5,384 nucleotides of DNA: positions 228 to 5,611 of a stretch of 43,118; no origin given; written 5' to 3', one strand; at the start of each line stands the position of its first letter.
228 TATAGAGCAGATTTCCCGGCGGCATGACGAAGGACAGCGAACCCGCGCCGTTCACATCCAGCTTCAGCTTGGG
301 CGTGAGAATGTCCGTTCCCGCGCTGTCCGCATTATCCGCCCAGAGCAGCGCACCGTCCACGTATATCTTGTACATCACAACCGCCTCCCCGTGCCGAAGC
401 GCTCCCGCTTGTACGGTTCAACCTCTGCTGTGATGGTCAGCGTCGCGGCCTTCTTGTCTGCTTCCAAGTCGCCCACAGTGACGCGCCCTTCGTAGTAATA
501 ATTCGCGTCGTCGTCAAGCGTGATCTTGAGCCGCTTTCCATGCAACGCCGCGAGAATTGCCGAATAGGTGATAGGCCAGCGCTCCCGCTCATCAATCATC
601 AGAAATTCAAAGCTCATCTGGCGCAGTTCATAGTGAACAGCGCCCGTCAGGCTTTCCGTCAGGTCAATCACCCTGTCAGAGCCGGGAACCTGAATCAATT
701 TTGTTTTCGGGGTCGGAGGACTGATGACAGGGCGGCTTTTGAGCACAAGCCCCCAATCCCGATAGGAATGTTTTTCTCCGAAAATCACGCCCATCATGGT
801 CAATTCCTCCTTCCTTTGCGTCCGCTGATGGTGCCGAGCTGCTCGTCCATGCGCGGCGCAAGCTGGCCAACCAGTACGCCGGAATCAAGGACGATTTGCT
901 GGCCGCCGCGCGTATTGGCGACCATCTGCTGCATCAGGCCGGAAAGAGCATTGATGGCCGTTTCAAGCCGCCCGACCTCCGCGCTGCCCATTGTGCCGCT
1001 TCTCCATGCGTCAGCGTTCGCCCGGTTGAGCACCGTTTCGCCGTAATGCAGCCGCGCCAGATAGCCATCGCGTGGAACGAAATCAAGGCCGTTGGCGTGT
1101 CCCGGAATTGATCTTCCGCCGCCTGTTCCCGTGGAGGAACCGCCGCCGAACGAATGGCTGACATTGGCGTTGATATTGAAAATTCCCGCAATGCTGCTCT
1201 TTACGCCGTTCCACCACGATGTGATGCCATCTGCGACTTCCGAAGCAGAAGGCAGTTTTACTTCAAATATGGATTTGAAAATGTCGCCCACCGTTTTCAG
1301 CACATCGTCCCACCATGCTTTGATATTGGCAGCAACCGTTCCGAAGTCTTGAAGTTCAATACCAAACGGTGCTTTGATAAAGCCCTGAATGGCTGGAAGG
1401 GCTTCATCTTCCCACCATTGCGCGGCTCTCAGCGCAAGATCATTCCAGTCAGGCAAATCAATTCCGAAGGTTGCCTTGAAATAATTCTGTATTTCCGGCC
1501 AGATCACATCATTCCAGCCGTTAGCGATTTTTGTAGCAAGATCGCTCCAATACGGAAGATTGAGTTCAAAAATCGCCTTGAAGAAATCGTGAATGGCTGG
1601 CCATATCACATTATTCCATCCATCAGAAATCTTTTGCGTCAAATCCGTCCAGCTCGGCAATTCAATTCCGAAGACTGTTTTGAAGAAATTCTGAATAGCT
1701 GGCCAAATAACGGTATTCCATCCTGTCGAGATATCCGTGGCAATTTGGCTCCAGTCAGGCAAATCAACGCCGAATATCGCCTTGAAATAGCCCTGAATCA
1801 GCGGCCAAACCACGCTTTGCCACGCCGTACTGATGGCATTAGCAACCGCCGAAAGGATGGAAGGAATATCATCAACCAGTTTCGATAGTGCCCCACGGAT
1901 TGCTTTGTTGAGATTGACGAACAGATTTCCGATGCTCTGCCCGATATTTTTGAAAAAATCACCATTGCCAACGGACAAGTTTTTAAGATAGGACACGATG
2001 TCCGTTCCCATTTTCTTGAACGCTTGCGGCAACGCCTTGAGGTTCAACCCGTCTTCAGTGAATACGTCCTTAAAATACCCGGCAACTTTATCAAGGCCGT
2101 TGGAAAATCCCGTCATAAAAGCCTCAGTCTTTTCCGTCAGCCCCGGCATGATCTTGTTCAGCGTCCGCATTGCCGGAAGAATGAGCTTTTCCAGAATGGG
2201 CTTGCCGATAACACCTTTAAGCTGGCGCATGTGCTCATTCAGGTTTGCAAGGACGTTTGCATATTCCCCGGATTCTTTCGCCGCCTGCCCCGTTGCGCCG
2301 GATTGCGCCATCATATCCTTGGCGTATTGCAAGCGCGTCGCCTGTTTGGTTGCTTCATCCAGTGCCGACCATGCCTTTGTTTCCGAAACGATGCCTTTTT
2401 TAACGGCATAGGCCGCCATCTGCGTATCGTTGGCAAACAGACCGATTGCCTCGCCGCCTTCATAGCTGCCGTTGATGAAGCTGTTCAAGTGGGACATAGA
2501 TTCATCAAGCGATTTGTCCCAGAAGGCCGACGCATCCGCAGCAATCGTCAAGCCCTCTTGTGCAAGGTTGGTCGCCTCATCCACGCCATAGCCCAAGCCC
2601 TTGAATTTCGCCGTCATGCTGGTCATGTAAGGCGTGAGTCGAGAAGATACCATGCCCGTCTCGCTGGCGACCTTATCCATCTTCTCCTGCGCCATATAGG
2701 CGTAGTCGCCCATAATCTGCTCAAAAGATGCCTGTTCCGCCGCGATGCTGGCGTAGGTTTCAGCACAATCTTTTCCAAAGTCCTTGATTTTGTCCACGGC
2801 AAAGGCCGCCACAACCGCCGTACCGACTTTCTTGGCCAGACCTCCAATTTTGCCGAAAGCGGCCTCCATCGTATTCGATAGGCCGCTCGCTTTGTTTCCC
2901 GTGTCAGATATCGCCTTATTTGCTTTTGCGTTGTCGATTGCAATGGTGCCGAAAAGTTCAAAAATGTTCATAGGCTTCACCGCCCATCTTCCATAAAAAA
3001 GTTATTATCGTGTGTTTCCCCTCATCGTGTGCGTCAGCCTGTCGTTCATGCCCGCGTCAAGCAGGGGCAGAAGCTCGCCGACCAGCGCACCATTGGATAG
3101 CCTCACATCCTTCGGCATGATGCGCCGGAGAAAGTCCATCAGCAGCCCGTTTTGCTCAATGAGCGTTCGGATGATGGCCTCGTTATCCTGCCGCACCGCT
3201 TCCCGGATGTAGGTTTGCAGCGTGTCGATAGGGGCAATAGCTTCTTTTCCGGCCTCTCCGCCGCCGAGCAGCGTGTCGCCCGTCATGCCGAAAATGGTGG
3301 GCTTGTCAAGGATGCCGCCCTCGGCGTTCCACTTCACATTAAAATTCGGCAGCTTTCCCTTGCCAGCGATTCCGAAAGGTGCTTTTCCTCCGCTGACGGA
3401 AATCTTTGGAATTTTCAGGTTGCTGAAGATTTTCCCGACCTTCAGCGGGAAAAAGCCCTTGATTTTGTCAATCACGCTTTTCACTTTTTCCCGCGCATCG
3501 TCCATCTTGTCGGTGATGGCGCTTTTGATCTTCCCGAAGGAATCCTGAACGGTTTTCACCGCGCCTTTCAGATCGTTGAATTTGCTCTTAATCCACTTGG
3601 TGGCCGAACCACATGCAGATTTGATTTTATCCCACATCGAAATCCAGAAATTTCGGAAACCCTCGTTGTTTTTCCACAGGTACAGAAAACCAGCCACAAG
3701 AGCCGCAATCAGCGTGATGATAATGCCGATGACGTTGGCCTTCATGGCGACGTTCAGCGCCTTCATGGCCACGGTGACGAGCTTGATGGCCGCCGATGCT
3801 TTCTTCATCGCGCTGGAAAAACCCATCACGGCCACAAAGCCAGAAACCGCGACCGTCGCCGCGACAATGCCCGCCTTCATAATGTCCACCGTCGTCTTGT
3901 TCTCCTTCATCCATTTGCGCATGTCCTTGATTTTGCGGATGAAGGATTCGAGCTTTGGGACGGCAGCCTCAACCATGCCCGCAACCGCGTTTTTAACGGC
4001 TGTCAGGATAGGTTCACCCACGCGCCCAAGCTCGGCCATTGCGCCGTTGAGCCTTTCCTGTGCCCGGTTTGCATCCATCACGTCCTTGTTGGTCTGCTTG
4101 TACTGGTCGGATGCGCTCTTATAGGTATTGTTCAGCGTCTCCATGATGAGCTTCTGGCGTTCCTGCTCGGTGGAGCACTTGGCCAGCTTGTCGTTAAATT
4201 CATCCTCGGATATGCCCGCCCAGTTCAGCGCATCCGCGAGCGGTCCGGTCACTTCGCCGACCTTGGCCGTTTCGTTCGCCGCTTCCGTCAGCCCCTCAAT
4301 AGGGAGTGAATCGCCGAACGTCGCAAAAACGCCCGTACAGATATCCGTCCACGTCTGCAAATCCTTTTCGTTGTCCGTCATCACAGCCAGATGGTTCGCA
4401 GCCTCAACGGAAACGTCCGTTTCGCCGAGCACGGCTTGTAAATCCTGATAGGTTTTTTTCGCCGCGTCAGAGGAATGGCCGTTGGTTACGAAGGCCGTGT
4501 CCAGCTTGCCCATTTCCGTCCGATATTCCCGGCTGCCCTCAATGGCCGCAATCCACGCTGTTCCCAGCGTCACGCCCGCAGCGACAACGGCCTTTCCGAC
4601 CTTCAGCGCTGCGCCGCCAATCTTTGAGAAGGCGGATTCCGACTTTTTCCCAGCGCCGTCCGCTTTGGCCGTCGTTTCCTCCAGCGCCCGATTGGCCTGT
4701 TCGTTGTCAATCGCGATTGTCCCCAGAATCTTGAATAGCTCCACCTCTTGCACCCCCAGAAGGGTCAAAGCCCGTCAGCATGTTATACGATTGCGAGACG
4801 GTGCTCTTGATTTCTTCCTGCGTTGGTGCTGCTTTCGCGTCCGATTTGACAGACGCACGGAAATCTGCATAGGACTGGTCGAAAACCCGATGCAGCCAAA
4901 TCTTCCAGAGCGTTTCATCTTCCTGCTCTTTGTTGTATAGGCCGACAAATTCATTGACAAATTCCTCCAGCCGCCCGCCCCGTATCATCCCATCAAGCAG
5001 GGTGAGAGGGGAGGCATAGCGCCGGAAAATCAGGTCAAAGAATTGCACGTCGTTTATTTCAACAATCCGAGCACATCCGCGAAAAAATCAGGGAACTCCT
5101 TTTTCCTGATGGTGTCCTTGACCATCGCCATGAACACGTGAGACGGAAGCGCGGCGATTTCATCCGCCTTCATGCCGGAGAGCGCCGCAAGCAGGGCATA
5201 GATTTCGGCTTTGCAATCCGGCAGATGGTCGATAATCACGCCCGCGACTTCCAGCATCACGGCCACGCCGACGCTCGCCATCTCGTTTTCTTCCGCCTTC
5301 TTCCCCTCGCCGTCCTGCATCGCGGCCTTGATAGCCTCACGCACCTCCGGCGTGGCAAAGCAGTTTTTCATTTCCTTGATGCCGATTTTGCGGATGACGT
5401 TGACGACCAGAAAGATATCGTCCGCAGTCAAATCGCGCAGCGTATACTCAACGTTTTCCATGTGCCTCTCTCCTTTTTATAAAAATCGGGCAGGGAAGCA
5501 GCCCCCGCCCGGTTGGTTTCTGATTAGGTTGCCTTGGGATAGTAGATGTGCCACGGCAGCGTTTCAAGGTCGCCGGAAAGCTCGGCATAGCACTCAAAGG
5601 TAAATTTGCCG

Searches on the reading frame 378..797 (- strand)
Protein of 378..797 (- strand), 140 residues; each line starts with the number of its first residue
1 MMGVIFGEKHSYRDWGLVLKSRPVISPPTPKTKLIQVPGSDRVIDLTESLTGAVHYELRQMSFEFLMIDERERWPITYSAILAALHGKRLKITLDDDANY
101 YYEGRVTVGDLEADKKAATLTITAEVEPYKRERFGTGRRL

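Call 5: search_protein_families(library=pfam, max_evalue=0.01, proteins=[window:378-797:-])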
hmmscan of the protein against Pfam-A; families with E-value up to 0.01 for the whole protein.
seq(140 aa): 0 families

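Call 6: search_protein_families(library=phrogs, max_evalue=0.001, proteins=[window:378-797:-])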
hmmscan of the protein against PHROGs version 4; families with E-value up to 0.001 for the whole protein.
seq(140 aa): 1 family
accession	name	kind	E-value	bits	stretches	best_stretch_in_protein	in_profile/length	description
phrog_33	-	tail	9.9e-14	52.3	1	2-133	37-167/651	distal tail protein Dit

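Call 56: find_homologous_proteins(query=window:378-797:-, max_evalue=0.00001)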
Query seq(140 aa) (140 aa): 323 proteins with E <= 0.00001 among 341 candidates; the best 120 are listed.
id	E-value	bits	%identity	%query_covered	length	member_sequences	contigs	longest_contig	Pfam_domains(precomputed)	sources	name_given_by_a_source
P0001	4.3e-86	304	98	100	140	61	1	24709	-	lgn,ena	-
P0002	2.9e-73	262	91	100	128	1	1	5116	-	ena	-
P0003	1.9e-65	237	77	100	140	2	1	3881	-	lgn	-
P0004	3.0e-64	233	74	100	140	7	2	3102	-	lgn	-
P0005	4.0e-63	229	72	100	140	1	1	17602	-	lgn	-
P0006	7.6e-63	228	71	100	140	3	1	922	-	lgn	-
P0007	1.1e-62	228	71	100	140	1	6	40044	-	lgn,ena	-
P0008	1.3e-62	228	73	100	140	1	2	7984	-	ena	-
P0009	2.0e-62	227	71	100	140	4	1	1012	-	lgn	-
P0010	4.8e-61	223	71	100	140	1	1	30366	-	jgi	jgi:phage-related protein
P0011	5.0e-61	223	69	100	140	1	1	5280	-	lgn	-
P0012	9.3e-61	222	71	100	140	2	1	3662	-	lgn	-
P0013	1.0e-60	222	71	100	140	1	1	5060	-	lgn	-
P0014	2.5e-60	220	69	100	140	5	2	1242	PF05709.18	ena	-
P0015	2.7e-60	220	71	100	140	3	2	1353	-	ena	-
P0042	6.8e-58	212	67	100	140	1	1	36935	-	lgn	-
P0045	1.3e-57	211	67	100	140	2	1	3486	PF05709.18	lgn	-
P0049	1.8e-57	211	69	100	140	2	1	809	PF05709.18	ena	-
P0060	6.8e-57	209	66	100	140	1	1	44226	-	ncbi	-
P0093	1.2e-53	199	67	100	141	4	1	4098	PF05709.18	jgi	jgi:predicted phage tail component-like protein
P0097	2.6e-52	194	62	100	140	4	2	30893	-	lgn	-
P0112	3.1e-50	188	62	100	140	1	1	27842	-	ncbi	-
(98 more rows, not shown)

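Call 57: find_encoding_contigs(protein=P0060, flank=10000, max_places=2)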
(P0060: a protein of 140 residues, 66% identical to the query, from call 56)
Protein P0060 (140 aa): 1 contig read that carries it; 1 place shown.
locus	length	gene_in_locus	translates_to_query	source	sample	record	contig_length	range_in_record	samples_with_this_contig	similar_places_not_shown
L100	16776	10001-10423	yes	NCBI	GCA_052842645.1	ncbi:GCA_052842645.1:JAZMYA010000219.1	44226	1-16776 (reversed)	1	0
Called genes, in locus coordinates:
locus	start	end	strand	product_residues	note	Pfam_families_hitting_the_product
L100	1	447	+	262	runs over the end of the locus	PF01510:Amidase_2, PF01476:LysM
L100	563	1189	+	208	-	PF06810:Phage_scaffold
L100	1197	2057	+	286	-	PF25209:Phage_capsid_4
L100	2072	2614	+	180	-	-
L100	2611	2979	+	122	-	-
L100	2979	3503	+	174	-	-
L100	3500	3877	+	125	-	-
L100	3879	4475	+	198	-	-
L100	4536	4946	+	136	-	-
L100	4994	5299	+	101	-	-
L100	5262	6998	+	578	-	-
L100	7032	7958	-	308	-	-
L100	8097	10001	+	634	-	PF20155:TMP_3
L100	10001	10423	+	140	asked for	-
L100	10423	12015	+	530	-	PF06605:Prophage_tail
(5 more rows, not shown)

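Call 58: find_encoding_contigs(protein=P0112, flank=10000, max_places=2)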
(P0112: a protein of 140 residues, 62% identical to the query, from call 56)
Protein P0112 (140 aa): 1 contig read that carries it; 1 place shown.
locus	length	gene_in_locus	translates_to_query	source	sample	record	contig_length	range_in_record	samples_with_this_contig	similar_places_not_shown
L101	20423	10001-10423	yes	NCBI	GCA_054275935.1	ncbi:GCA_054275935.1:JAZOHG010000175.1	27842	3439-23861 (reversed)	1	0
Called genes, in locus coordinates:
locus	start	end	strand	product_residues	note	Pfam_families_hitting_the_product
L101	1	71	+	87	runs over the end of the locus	-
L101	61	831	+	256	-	PF05257:CHAP, PF01476:LysM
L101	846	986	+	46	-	-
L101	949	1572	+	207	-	PF06810:Phage_scaffold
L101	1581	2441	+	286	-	-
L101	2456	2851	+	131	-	-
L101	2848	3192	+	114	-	-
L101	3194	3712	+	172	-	-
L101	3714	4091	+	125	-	-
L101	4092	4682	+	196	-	-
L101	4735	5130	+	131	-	-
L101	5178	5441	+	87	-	-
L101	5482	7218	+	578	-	-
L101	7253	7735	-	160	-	-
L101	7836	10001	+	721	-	-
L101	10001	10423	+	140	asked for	-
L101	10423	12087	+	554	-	PF06605:Prophage_tail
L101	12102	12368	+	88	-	-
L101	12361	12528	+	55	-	-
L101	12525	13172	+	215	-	-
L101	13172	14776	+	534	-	PF06605:Prophage_tail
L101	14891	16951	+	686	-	PF05895:DUF859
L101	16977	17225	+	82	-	-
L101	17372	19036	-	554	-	PF00239:Resolvase, PF07508:Recombinase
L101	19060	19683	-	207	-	-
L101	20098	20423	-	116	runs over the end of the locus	PF04967:HTH_10 (faint), PF01381:HTH_3 (faint), PF13443:HTH_26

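Call 65: predict_structure(alignment_id=A1)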
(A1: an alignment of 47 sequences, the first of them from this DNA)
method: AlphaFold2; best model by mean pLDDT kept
length: 140 residues; sequences in the alignment: 47
mean_pLDDT: 88.8   pTM: 0.76
mean pLDDT of the five models: 88.8, 86.6, 85.4, 81.8, 80.2
residues with pLDDT >= 90: 88; 70-90: 42; 50-70: 10; < 50: 0
segments of 3 or more residues with pLDDT < 50: none
pLDDT, mean of each block of 10 residues (from residue 1): 87 92 90 90 89 90 93 94 96 85 95 89 92 61
secondary structure, 60 per line:
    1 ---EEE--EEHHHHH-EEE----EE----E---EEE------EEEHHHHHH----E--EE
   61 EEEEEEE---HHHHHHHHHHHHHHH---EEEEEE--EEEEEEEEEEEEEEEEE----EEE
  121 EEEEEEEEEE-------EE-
elements in order: E4-6 H11-15 E17-19 E34-36 E43-45 H46-51 E59-67 H71-85 E89-94 E97-113 E118-130

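Call 67: fold_search(model_id=the predicted structure, library=pdb)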
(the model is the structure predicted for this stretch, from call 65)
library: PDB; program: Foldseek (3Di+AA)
matches with E <= 10: 763; with E <= 0.001: 12
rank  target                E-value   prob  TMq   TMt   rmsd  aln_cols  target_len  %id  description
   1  9j1k_K                2.0e-06  1.00  0.74  0.40   2.7       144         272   18  Tip region of monocin (released 2025-01-08)
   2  2x8k_C                9.0e-06  1.00  0.67  0.41   3.1       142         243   13  Crystal Structure of SPP1 Dit (gp 19.1) Protein, a Paradigm of Hub Adsorption Apparatus in Gram-positive Infecting Pha (released 2010-09-15)
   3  4v96_AV               1.6e-05  1.00  0.70  0.43   2.8       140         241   11  The structure of a 1.8 MDa viral genome injection device suggests alternative infection mechanisms (released 2014-07-09)
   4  4v96_AS               2.4e-05  1.00  0.70  0.43   2.8       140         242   11  The structure of a 1.8 MDa viral genome injection device suggests alternative infection mechanisms (released 2014-07-09)
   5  2x8k_A                3.0e-05  1.00  0.65  0.40   3.3       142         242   13  Crystal Structure of SPP1 Dit (gp 19.1) Protein, a Paradigm of Hub Adsorption Apparatus in Gram-positive Infecting Pha (released 2010-09-15)
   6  9ki1_u                2.7e-04  1.00  0.53  0.21   4.0       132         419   16  Baseplate structure of Escherichia phage Mu (released 2025-02-12)
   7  9m8o_J                4.1e-04  1.00  0.69  0.41   3.0       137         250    9  Cryo-EM structure of bacteriophage NF5 baseplate (released 2025-12-17)
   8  9ki1_0                5.7e-04  1.00  0.54  0.20   5.7       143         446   13  Baseplate structure of Escherichia phage Mu (released 2025-02-12)
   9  9ki1_4                7.9e-04  1.00  0.48  0.54   5.0       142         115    8  Baseplate structure of Escherichia phage Mu (released 2025-02-12)
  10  6u5b_S                8.8e-04  1.00  0.47  0.42   7.8       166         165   13  CryoEM Structure of Pyocin R2 - precontracted - baseplate (released 2020-04-15)
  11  9m8o_I                9.3e-04  1.00  0.67  0.40   3.1       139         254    9  Cryo-EM structure of bacteriophage NF5 baseplate (released 2025-12-17)
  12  9occ_B                9.9e-04  1.00  0.48  0.45   7.5       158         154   14  Sf11 bacteriophage tail (released 2025-11-12)
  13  9khy_A                1.3e-03  1.00  0.46  0.52   5.2       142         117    8  Terminator and trunk structure of Escherichia phage Mu (released 2025-02-12)
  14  9m8o_G                1.5e-03  1.00  0.68  0.40   3.1       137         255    9  Cryo-EM structure of bacteriophage NF5 baseplate (released 2025-12-17)
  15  8q01_G                1.7e-03  1.00  0.53  0.53   5.1       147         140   12  Neck of phage 812 after tail contraction (C6) (released 2024-08-07)
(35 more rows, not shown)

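Call 75: find_encoding_contigs(protein=P0042, flank=10000, max_places=1)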
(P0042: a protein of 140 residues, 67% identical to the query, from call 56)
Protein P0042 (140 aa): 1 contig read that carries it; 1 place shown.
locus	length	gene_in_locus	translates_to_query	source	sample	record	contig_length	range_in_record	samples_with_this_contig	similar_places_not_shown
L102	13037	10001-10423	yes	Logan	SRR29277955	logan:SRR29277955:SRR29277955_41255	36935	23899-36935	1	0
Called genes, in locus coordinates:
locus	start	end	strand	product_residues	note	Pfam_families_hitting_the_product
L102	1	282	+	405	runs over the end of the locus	PF04233:Phage_Mu_F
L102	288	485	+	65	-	-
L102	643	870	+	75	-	-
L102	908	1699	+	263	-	PF01510:Amidase_2, PF01476:LysM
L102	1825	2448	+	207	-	PF06810:Phage_scaffold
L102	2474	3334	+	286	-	PF25209:Phage_capsid_4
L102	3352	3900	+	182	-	-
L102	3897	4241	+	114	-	-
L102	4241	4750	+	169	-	-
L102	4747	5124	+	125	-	-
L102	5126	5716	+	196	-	-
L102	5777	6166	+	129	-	-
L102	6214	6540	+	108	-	-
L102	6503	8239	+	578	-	-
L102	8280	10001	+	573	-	-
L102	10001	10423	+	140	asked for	-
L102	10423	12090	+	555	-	PF06605:Prophage_tail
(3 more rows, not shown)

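Call 76: find_encoding_contigs(protein=P0097, flank=10000, max_places=1)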
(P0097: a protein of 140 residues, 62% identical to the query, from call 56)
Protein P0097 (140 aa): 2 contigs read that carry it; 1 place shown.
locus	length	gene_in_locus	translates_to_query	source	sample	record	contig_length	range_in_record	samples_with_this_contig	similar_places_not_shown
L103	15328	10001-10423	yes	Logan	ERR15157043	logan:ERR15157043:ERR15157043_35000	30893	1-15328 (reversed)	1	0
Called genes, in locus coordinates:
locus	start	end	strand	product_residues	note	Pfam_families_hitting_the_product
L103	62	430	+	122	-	PF09682:Phage_holin_6_1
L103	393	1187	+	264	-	PF05257:CHAP, PF01476:LysM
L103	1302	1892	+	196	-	PF06810:Phage_scaffold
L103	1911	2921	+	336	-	-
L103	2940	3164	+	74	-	-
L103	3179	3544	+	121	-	PF05135:Phage_connect_1 (weak)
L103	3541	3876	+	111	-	-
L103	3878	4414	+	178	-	-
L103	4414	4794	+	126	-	-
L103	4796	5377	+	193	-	-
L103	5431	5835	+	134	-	-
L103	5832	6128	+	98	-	-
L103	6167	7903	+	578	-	-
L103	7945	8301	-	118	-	-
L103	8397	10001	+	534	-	PF20155:TMP_3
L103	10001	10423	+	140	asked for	-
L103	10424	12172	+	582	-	PF06605:Prophage_tail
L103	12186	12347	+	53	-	-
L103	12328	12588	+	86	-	-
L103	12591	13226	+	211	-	-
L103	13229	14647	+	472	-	PF06605:Prophage_tail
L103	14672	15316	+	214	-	-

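Call 77: find_encoding_contigs(protein=P0010, flank=10000, max_places=1)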
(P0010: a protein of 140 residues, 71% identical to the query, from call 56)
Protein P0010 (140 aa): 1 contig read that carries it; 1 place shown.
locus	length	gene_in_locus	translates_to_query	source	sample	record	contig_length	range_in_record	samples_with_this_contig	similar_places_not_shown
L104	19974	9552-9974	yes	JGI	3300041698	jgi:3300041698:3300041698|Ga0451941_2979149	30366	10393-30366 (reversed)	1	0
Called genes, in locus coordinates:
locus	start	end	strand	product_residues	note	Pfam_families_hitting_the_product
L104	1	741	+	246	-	?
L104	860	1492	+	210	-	PF06810:Phage_scaffold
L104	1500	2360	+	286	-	PF25209:Phage_capsid_4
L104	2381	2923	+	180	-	-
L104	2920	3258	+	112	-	PF05521:Phage_HCP (weak)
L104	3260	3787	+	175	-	-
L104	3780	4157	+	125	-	-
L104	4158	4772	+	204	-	-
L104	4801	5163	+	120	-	-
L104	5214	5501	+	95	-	-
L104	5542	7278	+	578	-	-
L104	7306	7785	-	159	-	-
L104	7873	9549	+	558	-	-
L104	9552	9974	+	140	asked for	-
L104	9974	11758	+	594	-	PF06605:Prophage_tail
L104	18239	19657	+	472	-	PF06605:Prophage_tail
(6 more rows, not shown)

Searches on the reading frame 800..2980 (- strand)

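Call 27: search_protein_families(library=phrogs, max_evalue=0.001, proteins=[window:800-2980:-])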
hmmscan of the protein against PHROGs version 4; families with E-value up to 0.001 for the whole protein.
window:800-2980:- (726 aa): 8 families
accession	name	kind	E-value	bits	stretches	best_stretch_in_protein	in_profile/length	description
phrog_1535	-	tail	9e-22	78.1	2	21-288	154-405/1152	tail length tape measure protein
phrog_58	-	tail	1.2e-19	71.2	1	19-604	268-962/1544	tail length tape measure protein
phrog_1272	-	tail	7.8e-10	38.1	1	203-607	719-1016/1606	tail length tape measure protein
phrog_305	-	tail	2.1e-09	37.6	1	100-602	277-633/1001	tail length tape measure protein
phrog_31409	-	tail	1.1e-07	32.2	1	29-363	41-350/365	tail length tape measure protein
phrog_4200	-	tail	3.1e-07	30.3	0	391-602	272-505/732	tail length tape measure protein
phrog_167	-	tail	1.1e-06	27.6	1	19-602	542-953/1555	tail length tape measure protein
phrog_4070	-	tail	6e-05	22.3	1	284-491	152-356/989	tail length tape measure protein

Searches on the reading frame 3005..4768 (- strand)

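Call 27: search_protein_families(library=phrogs, max_evalue=0.001, proteins=[window:3005-4768:-])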
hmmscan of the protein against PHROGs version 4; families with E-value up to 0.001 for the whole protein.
window:3005-4768:- (587 aa): 21 families
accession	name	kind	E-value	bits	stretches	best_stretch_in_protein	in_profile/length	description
phrog_23464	-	unknown function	8.6e-81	273.2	1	43-335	148-439/539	-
phrog_58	-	tail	1.4e-31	110.8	2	18-388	252-669/1544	tail length tape measure protein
phrog_991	-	tail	6e-29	101.3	2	167-522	514-882/1966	tail length tape measure protein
phrog_38258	-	unknown function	5.6e-25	89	1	395-515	303-417/427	-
phrog_17020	-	unknown function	8.7e-25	88.6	1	374-515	133-287/353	-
phrog_1272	-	tail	1.5e-23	83.6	1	183-449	501-748/1606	tail length tape measure protein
phrog_971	-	lysis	3.4e-18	66.7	1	137-405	321-582/1338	endolysin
phrog_28958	-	unknown function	4.4e-18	66.8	1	393-515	45-166/295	-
phrog_28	-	tail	5.8e-18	65.9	1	210-495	523-729/1228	tail length tape measure protein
phrog_4197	-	tail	1.8e-12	46.9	1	233-407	733-906/1783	tail length tape measure protein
phrog_8462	-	tail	4.7e-11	43.1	1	237-438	229-407/672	tail length tape measure protein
phrog_2276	-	tail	7.3e-11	42.5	1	217-421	229-422/673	tail length tape measure protein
phrog_3981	-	tail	2.2e-09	38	1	26-452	19-425/584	tail length tape measure protein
phrog_4200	-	tail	1.7e-07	31.1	1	190-439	66-300/732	tail length tape measure protein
phrog_8927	-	tail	2.1e-07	30.4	1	375-501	811-931/1619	tail length tape measure protein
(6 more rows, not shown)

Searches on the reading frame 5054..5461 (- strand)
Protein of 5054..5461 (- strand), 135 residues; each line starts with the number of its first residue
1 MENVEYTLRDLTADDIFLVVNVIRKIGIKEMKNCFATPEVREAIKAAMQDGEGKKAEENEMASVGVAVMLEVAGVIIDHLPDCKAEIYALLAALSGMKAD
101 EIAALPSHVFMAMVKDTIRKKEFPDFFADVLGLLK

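Call 55: search_protein_families(library=phrogs, max_evalue=0.00001, proteins=[window:5054-5461:-])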
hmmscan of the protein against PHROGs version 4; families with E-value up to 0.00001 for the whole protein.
window:5054-5461:- (135 aa): 1 family
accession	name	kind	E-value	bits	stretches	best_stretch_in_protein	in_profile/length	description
phrog_1021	-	unknown function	5e-26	92.6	1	4-135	3-140/142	-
